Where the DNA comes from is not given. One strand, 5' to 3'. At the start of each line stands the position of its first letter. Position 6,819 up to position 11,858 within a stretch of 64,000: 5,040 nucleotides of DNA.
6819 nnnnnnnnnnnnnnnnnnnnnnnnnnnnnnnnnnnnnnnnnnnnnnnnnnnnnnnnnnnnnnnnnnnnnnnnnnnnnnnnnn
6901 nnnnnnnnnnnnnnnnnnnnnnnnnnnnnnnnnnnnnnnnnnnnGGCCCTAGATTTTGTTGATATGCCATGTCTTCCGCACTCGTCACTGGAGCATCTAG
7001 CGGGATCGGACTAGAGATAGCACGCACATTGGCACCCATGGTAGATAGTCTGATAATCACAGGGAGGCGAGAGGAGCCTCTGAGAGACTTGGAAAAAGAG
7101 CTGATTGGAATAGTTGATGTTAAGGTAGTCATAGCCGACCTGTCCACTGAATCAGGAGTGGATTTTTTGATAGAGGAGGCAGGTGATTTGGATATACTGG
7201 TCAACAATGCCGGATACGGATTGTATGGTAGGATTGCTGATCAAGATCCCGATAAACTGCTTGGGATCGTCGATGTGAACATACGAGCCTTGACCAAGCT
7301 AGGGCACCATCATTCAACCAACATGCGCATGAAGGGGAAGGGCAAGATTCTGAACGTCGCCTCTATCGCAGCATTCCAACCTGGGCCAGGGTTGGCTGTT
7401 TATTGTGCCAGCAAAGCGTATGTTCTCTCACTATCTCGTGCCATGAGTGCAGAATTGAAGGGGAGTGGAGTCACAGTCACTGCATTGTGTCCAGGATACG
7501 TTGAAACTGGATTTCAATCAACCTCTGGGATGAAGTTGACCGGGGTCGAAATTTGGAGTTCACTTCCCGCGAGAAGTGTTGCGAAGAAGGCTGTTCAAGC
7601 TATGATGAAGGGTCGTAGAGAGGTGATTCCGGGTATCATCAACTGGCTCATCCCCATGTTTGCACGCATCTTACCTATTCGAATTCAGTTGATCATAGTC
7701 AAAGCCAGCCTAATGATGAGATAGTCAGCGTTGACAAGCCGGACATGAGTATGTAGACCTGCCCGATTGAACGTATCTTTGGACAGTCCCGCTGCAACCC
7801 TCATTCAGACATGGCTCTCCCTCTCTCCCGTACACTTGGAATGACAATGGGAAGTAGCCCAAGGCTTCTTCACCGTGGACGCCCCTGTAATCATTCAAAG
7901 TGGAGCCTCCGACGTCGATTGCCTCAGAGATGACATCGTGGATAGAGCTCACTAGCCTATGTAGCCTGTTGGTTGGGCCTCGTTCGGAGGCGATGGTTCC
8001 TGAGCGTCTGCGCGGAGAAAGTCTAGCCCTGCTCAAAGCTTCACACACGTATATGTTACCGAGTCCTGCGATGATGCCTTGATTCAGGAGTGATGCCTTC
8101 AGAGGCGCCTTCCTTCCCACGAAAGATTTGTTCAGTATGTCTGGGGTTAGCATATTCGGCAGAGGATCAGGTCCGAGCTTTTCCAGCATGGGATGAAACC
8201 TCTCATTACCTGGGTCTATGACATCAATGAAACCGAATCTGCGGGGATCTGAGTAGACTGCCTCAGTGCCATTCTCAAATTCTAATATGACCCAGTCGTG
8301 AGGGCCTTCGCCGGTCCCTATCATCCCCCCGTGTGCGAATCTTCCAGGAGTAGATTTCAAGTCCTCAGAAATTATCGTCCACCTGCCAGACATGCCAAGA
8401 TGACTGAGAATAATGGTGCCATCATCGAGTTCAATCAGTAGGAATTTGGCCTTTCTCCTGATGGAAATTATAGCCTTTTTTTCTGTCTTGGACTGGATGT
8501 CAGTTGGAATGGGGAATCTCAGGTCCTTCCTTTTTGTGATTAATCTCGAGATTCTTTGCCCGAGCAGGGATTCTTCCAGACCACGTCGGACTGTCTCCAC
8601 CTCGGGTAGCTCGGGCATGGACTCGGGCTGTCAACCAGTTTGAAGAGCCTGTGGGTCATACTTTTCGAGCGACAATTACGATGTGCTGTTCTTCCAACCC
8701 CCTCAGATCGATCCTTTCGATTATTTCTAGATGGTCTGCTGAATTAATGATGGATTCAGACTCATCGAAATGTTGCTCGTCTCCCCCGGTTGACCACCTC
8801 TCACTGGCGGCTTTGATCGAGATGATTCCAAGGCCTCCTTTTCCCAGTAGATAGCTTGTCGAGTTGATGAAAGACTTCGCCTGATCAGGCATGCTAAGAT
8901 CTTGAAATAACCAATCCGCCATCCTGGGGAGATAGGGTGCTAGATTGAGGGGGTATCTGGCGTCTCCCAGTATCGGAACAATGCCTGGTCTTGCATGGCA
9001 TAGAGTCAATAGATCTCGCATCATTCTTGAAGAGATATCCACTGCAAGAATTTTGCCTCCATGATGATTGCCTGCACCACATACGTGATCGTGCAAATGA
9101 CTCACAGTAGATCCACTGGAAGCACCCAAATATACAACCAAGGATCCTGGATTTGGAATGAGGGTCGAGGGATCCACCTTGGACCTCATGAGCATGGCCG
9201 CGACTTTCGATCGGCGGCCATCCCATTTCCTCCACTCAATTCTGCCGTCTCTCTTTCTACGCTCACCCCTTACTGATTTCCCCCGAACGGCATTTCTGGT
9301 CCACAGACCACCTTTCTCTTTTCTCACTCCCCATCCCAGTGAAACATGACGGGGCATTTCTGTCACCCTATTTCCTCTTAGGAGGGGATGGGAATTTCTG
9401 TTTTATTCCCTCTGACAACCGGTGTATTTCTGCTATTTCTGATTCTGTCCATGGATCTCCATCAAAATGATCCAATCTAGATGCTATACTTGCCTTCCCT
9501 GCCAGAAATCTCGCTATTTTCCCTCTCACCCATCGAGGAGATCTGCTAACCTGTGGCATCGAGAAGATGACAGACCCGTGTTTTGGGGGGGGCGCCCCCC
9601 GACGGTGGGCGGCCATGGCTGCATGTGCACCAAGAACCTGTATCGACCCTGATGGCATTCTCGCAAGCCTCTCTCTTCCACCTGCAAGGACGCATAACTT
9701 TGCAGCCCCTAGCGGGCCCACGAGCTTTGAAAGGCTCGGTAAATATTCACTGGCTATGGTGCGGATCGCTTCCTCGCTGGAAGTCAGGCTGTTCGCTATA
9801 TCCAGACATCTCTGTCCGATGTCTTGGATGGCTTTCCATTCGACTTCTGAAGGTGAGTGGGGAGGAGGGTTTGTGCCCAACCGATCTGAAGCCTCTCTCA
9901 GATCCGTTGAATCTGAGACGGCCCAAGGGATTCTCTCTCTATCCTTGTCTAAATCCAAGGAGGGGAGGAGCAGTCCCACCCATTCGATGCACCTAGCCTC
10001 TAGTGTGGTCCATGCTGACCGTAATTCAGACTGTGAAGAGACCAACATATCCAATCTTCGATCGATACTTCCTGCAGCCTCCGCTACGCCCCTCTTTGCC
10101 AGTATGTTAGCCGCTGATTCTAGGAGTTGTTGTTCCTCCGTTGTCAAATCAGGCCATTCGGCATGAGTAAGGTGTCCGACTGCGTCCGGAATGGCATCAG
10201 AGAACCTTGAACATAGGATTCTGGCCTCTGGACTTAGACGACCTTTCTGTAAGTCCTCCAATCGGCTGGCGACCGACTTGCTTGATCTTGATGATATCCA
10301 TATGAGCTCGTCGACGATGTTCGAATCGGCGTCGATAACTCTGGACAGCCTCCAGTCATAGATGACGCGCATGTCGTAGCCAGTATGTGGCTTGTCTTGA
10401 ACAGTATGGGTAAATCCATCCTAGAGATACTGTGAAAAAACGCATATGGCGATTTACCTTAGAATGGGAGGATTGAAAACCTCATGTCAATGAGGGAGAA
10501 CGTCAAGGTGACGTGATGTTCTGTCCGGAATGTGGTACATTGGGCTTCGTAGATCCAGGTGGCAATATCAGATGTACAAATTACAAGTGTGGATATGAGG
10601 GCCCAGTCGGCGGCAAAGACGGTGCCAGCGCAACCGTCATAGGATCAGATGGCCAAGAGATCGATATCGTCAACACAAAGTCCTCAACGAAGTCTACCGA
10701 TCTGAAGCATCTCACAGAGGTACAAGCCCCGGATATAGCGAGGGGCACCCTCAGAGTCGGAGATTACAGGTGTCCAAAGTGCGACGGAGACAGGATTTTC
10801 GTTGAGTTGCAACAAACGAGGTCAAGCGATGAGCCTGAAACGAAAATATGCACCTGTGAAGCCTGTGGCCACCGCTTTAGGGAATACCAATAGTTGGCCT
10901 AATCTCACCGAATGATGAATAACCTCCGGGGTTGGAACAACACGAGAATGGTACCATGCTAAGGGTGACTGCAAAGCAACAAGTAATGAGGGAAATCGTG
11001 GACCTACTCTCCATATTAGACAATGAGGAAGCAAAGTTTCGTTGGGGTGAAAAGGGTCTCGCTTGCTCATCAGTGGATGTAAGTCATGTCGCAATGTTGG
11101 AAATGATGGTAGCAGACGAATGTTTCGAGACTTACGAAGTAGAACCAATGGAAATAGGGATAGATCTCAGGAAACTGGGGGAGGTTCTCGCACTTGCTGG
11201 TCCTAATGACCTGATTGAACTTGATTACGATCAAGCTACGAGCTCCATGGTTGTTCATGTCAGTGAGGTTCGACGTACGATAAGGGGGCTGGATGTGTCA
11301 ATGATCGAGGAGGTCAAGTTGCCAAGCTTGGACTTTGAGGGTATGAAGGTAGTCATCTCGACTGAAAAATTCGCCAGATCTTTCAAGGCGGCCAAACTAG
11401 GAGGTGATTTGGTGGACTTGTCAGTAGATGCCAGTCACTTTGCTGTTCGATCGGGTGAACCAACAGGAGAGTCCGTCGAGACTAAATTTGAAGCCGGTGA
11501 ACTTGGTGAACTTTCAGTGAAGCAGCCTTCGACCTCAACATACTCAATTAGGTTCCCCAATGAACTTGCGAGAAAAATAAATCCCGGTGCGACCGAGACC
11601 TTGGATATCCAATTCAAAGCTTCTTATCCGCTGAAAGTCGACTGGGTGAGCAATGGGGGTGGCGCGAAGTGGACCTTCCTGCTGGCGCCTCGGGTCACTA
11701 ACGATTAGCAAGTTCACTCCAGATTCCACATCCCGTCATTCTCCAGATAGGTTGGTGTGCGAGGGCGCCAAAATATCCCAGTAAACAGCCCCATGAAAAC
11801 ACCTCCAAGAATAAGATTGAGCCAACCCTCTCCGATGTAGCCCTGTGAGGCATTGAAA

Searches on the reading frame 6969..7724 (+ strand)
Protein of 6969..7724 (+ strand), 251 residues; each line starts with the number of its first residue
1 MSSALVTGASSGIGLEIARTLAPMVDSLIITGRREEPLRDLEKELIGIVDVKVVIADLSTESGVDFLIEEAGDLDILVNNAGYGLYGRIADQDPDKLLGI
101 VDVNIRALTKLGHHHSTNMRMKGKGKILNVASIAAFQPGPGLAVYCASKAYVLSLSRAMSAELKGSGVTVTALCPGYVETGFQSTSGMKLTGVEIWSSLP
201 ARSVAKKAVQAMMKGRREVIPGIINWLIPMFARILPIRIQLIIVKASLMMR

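Call 63: search_protein_families(library=pfam, proteins=[window:6969-7724:+], max_evalue=0.001)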
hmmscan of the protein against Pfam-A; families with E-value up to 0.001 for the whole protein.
window:6969-7724:+ (251 aa): 3 families
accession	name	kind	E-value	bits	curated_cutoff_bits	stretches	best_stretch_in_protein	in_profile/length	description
PF00106.31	adh_short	-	1e-40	139.7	26.6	1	4-185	3-189/195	short chain dehydrogenase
PF13561.12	adh_short_C2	-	9.3e-29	101.1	27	1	8-185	1-183/236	Enoyl-(Acyl carrier protein) reductase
PF08659.16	KR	-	9.4e-07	29.4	22.6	1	3-161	2-165/180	KR domain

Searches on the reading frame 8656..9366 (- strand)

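Call 63: search_protein_families(library=pfam, proteins=[window:8656-9366:-], max_evalue=0.001)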
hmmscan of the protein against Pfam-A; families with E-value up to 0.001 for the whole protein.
window:8656-9366:- (236 aa): 1 family
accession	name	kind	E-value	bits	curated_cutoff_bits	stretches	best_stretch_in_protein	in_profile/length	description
PF01269.23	Fibrillarin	-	6.8e-45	153.4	27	1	16-234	17-224/227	Fibrillarin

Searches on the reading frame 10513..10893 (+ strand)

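Call 63: search_protein_families(library=pfam, proteins=[window:10513-10893:+], max_evalue=0.001)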
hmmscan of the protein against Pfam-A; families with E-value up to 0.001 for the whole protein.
window:10513-10893:+ (126 aa): 1 family
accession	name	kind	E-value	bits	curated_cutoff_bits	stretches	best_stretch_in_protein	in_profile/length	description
PF01096.23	Zn_ribbon_TFIIS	-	2.1e-13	50.3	21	1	86-123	2-39/39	Transcription factor S-II (TFIIS)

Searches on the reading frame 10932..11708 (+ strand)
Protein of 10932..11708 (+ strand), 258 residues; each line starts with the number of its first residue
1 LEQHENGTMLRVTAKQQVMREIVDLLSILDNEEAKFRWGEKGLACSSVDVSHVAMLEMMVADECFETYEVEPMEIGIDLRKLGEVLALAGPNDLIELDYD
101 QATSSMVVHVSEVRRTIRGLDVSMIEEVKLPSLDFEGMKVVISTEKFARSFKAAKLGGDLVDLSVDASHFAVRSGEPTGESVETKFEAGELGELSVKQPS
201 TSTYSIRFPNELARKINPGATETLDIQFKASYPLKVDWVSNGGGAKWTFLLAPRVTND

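Call 63: search_protein_families(library=pfam, proteins=[window:10932-11708:+], max_evalue=0.001)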
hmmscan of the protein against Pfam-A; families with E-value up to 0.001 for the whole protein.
window:10932-11708:+ (258 aa): 1 family
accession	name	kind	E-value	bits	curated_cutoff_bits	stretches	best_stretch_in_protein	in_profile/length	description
PF00705.23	PCNA_N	-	2e-09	37.7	20.3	1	17-124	10-118/127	Proliferating cell nuclear antigen, N-terminal domain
